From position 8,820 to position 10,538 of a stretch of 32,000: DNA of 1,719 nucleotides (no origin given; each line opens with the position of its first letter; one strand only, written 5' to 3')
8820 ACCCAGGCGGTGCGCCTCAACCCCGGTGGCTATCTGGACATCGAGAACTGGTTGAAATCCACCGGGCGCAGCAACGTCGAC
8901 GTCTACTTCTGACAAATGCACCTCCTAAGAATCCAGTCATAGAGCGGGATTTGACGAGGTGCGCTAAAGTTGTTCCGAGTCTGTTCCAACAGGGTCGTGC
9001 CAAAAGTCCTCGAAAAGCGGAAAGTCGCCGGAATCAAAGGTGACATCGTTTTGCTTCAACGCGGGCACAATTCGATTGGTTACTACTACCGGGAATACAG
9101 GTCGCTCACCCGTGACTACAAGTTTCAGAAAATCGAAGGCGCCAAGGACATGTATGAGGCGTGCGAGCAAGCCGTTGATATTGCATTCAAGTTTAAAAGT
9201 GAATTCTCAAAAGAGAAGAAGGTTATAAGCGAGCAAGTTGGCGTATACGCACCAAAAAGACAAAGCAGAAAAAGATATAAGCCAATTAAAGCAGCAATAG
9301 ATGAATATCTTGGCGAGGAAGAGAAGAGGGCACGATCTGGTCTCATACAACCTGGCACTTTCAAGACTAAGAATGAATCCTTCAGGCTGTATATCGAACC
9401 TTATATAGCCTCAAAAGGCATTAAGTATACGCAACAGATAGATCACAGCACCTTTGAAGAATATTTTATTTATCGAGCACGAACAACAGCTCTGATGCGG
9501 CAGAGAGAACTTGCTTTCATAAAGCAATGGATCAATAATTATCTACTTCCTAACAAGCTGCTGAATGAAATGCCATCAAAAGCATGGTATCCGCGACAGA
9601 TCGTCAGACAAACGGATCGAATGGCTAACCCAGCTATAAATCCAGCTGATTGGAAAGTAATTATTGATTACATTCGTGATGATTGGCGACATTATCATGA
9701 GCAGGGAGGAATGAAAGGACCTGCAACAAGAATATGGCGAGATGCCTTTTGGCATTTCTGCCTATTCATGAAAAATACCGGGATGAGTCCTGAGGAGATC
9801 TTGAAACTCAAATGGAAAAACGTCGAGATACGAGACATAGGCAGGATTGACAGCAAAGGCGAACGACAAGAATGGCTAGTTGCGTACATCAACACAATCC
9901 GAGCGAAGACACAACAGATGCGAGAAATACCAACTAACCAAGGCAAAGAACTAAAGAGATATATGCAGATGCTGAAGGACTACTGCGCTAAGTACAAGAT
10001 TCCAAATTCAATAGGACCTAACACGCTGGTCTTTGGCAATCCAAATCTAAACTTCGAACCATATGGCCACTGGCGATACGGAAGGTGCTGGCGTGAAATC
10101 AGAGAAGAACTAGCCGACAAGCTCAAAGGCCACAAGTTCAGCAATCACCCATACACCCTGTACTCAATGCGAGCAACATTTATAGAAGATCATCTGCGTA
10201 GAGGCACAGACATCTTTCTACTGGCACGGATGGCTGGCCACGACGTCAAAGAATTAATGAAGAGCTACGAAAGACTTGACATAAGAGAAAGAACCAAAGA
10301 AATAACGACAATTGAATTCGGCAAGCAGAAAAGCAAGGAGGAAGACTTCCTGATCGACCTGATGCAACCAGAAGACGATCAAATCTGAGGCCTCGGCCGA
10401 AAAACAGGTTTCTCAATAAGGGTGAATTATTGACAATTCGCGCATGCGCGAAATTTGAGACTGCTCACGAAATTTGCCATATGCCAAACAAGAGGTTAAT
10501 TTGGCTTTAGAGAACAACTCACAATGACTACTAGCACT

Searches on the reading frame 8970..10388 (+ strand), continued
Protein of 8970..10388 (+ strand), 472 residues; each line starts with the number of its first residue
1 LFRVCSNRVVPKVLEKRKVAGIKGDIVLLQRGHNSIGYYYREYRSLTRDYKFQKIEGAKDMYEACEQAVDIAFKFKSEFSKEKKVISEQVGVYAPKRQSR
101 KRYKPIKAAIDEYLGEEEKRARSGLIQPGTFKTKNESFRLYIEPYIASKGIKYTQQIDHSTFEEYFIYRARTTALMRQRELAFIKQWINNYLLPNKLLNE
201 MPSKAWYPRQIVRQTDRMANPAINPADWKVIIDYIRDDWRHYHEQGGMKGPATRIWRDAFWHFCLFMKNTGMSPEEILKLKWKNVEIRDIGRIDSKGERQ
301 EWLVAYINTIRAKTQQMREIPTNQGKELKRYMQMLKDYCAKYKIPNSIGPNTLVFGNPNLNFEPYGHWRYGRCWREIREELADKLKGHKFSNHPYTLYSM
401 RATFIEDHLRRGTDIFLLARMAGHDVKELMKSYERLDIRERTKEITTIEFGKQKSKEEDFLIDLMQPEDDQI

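Call 63: find_encoding_contigs(protein=P0001, flank=6000, max_places=8)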
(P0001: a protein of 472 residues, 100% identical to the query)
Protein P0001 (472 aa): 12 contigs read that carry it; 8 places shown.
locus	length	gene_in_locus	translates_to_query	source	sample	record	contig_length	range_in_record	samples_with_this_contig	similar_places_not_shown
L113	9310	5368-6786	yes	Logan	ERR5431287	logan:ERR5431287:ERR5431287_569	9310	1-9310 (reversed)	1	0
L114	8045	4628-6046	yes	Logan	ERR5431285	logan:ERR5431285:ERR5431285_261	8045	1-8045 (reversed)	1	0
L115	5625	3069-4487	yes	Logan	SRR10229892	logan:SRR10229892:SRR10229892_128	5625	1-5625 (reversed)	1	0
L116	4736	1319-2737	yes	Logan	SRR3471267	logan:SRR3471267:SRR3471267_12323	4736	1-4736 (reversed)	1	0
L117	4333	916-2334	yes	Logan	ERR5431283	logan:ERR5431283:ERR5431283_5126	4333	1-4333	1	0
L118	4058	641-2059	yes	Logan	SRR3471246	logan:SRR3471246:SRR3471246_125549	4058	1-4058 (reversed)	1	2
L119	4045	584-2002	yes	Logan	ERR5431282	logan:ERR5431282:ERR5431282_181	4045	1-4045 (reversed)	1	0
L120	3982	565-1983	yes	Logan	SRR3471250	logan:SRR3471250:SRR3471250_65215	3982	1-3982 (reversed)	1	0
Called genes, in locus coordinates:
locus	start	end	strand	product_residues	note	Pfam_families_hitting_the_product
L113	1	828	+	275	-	?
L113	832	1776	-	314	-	PF13177:DNA_pol3_delta2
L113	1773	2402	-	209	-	PF02223:Thymidylate_kin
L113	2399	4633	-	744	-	PF00122:E1-E2_ATPase, PF00702:Hydrolase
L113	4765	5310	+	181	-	PF13414:TPR_11 (faint), PF13428:TPR_14 (faint), PF13431:TPR_17 (faint), PF00515:TPR_1 (weak), PF13424:TPR_12 (weak), PF13432:TPR_16 (weak), PF14559:TPR_19 (weak), PF00515:TPR_1 (weak), +3 more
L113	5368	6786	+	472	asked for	-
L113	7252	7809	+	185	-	-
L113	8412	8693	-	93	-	-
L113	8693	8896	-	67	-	-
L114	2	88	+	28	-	?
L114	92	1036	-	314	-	PF13177:DNA_pol3_delta2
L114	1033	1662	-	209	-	PF02223:Thymidylate_kin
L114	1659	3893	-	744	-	PF00122:E1-E2_ATPase, PF00702:Hydrolase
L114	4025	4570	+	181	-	PF13414:TPR_11 (faint), PF13428:TPR_14 (faint), PF13431:TPR_17 (faint), PF00515:TPR_1 (weak), PF13424:TPR_12 (weak), PF13432:TPR_16 (weak), PF14559:TPR_19 (weak), PF00515:TPR_1 (weak), +3 more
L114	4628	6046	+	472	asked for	-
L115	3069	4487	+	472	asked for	-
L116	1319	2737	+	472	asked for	-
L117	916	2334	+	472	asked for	-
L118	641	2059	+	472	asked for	-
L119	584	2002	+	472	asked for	-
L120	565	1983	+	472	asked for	-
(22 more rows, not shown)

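Call 66: search_protein_families(library=phrogs, proteins=[window:8997-10388:+], max_evalue=0.01)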
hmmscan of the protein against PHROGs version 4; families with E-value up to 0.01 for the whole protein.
window:8997-10388:+ (463 aa): 2 families
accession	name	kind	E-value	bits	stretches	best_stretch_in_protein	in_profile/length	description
phrog_1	-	integration and excision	2.1e-14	54.7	1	24-437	119-445/611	integrase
phrog_216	-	integration and excision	3.8e-10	40.3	1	255-442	80-239/301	integrase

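Call 72: search_protein_families(library=pfam, alignment_id=A1, max_evalue=1)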
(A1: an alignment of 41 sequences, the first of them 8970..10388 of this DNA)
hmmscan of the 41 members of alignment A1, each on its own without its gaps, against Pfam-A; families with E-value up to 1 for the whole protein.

A. member 1, window:8970-10388:+ (472 aa): 4 families
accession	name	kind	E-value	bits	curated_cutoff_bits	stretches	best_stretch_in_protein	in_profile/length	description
PF00589.27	Phage_integrase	-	0.00021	21.6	27.1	1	264-436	28-168/172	Phage integrase family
PF04353.18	Rsd_AlgQ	-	0.062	13.7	35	0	298-340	25-66/150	Regulator of RNA polymerase sigma(70) subunit, Rsd/AlgQ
PF00307.36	CH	-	0.11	13.1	26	1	303-361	37-96/109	Calponin homology (CH) domain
PF14659.12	Phage_int_SAM_3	-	0.36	11.5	22.6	0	126-153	17-44/58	Phage integrase, N-terminal SAM-like domain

B. families by the number of members that match (of 41 scanned): 21 families
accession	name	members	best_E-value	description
PF00589.27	Phage_integrase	40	9.1e-12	Phage integrase family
PF14659.12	Phage_int_SAM_3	7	0.00017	Phage integrase, N-terminal SAM-like domain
PF24361.1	DUF7517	4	0.00015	Domain of unknown function (DUF7517)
PF13926.11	DUF4211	2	0.026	Domain of unknown function (DUF4211)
PF10109.15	Phage_TAC_7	2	0.11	Phage tail assembly chaperone proteins, E, or 41 or 14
PF25702.1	CrAss_Ring_2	1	0.0043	Phage tail ring protein 2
PF20529.3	DUF6744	1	0.0072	Family of unknown function (DUF6744)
PF01025.24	GrpE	1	0.012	GrpE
PF08671.16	SinI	1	0.033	Anti-repressor SinI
PF04353.18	Rsd_AlgQ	1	0.062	Regulator of RNA polymerase sigma(70) subunit, Rsd/AlgQ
PF09965.14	DUF2199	1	0.1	Uncharacterized protein conserved in bacteria (DUF2199)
PF00307.36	CH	1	0.11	Calponin homology (CH) domain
PF00788.29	RA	1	0.13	Ras association (RalGDS/AF-6) domain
PF21372.3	Zn_ribbon_bTOP1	1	0.14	Topoisomerase I, zinc finger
PF03556.21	Cullin_binding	1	0.14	Cullin binding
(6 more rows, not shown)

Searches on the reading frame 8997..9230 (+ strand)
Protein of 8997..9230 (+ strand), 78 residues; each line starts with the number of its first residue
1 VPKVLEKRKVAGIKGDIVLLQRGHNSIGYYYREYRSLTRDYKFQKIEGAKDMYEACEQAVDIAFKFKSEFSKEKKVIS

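Call 40: search_protein_families(library=pfam, proteins=[window:8997-9230:+], max_evalue=10)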
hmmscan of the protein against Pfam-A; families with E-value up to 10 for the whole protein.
window:8997-9230:+ (78 aa): 0 families

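Call 79: search_solved_structures(query=A3, max_evalue=10, show_alignments=3)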
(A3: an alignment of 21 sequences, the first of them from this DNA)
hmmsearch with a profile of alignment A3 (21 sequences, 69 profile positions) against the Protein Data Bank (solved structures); distinct sequences matched with E-value up to 10: 2.
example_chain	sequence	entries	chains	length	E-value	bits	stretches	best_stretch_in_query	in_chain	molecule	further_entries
5fod_A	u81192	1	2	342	0.91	12.5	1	22-49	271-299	LEUCYL-TRNA SYNTHETASE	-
5fo4_A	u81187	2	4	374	1.1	12.3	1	22-49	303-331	LEUCYL TRNA SYNTHASE | LEUCYL-TRNA SYNTHETASE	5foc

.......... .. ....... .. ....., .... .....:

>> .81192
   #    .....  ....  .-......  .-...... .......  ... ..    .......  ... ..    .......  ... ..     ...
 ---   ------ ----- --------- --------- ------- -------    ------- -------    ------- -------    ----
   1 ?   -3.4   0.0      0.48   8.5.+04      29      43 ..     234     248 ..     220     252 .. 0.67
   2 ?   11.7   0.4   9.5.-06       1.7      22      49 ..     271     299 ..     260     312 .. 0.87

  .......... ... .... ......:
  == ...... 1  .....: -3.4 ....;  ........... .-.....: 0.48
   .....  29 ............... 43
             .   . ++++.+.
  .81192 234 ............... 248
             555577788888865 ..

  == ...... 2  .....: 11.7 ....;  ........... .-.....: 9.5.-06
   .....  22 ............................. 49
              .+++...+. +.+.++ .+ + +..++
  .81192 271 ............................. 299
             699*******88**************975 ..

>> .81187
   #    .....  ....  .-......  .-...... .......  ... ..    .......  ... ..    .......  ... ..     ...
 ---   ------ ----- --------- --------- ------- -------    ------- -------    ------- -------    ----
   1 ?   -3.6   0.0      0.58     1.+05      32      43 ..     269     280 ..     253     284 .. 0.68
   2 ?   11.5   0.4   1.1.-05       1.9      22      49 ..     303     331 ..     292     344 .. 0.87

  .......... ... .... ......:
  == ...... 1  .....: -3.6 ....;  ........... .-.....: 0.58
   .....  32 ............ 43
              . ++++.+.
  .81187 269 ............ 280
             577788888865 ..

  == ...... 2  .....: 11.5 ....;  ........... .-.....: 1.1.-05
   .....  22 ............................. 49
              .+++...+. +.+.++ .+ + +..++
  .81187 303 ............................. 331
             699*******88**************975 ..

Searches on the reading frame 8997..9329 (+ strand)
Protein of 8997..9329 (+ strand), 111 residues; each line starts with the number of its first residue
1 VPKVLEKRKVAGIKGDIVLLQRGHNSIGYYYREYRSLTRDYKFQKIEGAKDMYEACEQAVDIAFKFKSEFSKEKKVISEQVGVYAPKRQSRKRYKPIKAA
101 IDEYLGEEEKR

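Call 34: predict_structure(alignment_id=A2)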
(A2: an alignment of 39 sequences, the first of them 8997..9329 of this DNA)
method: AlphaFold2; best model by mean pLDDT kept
length: 111 residues; sequences in the alignment: 39
mean_pLDDT: 86.6   pTM: 0.62
mean pLDDT of the five models: 86.6, 85.8, 85.3, 85.0, 84.2
residues with pLDDT >= 90: 75; 70-90: 16; 50-70: 20; < 50: 0
segments of 3 or more residues with pLDDT < 50: none
pLDDT, mean of each block of 10 residues (from residue 1): 94 95 93 92 95 96 90 63 55 83 97 93
secondary structure, 60 per line:
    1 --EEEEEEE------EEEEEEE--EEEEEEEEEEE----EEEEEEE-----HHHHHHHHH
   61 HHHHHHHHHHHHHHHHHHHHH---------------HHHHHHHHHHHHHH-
elements in order: E3-9 E16-22 E25-35 E40-46 H52-81 H97-110

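Call 38: fold_search(model_id=the predicted structure, library=pdb)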
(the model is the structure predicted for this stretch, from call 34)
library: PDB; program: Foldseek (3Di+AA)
matches with E <= 10: 223; with E <= 0.001: 0
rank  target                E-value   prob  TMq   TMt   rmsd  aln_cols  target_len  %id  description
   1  5r08_B                8.8e-01  0.07  0.14  0.07  11.6        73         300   16  PanDDA analysis group deposition -- Aar2/RNaseH in complex with fragment F2X-Entry A07, DMSO-free (released 2020-06-03)
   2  9n81_C                9.9e-01  0.08  0.17  0.10  22.0       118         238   10  A gap-filling complex with Pol mu engaged in the NHEJ Pathway (released 2025-04-23)
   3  3fyn                  1.3e+00  0.06  0.15  0.12  14.6        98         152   13  Crystal structure from the mobile metagenome of Cole Harbour Salt Marsh: Integron Cassette Protein HFX_CASS3 (released 2009-02-10)
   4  5tjg_D                1.4e+00  0.20  0.22  0.02   6.8        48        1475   14  Thermus aquaticus delta1.1-sigmaA holoenzyme/downstream-fork promoter complex with an open clamp (released 2017-06-21)
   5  9j5j_C                1.4e+00  0.09  0.24  0.09  26.0       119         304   15  Cryo-EM structure of BTN2A1-BTN3A1-BTN3A2 in complex with gdTCR (released 2025-05-21)
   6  8wr4_B                1.5e+00  0.05  0.17  0.02  15.9       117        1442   18  Structure of CbCas9-PcrIIC1 complex bound to 62-bp DNA substrate (non-targeting complex) (released 2024-06-05)
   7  8zyr_B                1.6e+00  0.08  0.23  0.06  31.3       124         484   14  Cryo-EM structure of BTN2A1-BTN3A1-BTN3A3 (released 2025-06-25)
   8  3sbt_B                1.6e+00  0.04  0.14  0.07  11.8        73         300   14  Crystal structure of a Aar2-Prp8 complex (released 2011-07-27)
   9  9jqq_B                1.7e+00  0.07  0.22  0.09  26.5       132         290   14  Cryo-EM structure of the HMBPP-primed BTN3A1-BTN3A2-BTN2A1 complex (released 2025-06-18)
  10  9vz0_I                1.8e+00  0.11  0.29  0.17  16.4       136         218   14  Cryo-EM structure of the head of contracted P1 (released 2025-10-22)
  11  3i9s_C                1.9e+00  0.06  0.18  0.14  16.4       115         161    4  Structure from the mobile metagenome of V.cholerae. Integron cassette protein VCH_CASS6 (released 2009-08-11)
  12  4e5x_G                1.9e+00  0.05  0.15  0.18  14.2        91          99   11  Crystal structure of a complex between the human adenovirus type 2 E3-19K protein and MHC class I molecule HLA-A2/Tax (released 2012-10-10)
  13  8zyr_C                1.9e+00  0.05  0.17  0.06  28.7       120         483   13  Cryo-EM structure of BTN2A1-BTN3A1-BTN3A3 (released 2025-06-25)
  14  2xh9_B                2.0e+00  0.18  0.28  0.09   4.5        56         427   18  Structural and mechanistic studies on a cephalosporin esterase from the clavulanic acid biosynthesis pathway (released 2011-06-29)
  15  2xf3_B                2.0e+00  0.18  0.28  0.09   4.5        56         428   18  Structural and mechanistic studies on a cephalosporin esterase from the clavulanic acid biosynthesis pathway (released 2011-06-29)
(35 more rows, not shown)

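Call 49: fold_search(model_id=the predicted structure, library=viral)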
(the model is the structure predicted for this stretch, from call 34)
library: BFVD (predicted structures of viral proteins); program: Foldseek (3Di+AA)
matches with E <= 10: 758; with E <= 0.001: 0
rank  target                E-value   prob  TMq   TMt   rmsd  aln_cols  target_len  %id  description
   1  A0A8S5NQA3            7.1e-02  0.47  0.25  0.09   8.1       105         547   13  Uncharacterized protein [Myoviridae sp. ctj3P51]
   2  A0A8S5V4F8            8.5e-02  0.75  0.28  0.29  10.4        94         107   17  Uncharacterized protein [Myoviridae sp. ctKkB1]
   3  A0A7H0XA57            8.5e-02  0.25  0.21  0.09  17.2       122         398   16  (no name in the UniProt tables at hand)
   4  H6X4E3                1.0e-01  0.69  0.23  0.37   6.2        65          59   17  Phage protein [Klebsiella phage vB_KleM_RaK2]
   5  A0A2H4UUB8            1.1e-01  0.92  0.40  0.17   4.8        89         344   16  Intron encoded putative GIY-YIG endonuclease [Bodo saltans virus]
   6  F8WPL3                1.3e-01  0.63  0.27  0.20   8.5        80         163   19  (no name in the UniProt tables at hand)
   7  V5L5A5                1.6e-01  0.25  0.24  0.20  16.7       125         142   12  (no name in the UniProt tables at hand)
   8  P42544                2.0e-01  0.41  0.23  0.30  10.3        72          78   18  Uncharacterized 9.3 kDa protein [Acholeplasma phage L2]
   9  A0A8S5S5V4            3.1e-01  0.25  0.26  0.18  15.7       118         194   13  DnaB-like replicative helicase [Myoviridae sp. ctqEN1]
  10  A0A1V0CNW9            3.1e-01  0.20  0.21  0.24  15.0       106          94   12  (no name in the UniProt tables at hand)
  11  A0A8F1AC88            3.2e-01  0.77  0.35  0.44   4.9        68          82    7  (no name in the UniProt tables at hand)
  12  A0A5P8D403            3.2e-01  0.21  0.21  0.10  20.1       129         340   15  (no name in the UniProt tables at hand)
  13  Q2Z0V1                3.2e-01  0.16  0.21  0.20  12.4        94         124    8  Uncharacterized protein [Pseudomonas phage EL]
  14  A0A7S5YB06            3.4e-01  0.21  0.20  0.24   8.2        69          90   22  (no name in the UniProt tables at hand)
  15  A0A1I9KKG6            3.6e-01  0.33  0.25  0.29  14.7        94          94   12  Uncharacterized protein [Lactobacillus phage SA-C12]
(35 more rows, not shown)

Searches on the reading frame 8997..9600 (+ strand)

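Call 40: search_protein_families(library=pfam, proteins=[window:8997-9600:+], max_evalue=10)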
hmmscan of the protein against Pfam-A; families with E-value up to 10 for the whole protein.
window:8997-9600:+ (201 aa): 1 family
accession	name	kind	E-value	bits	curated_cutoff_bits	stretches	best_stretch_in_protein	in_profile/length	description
PF12918.12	TcdB_N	-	1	10.2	27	1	95-116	30-53/66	TcdB toxin N-terminal helical domain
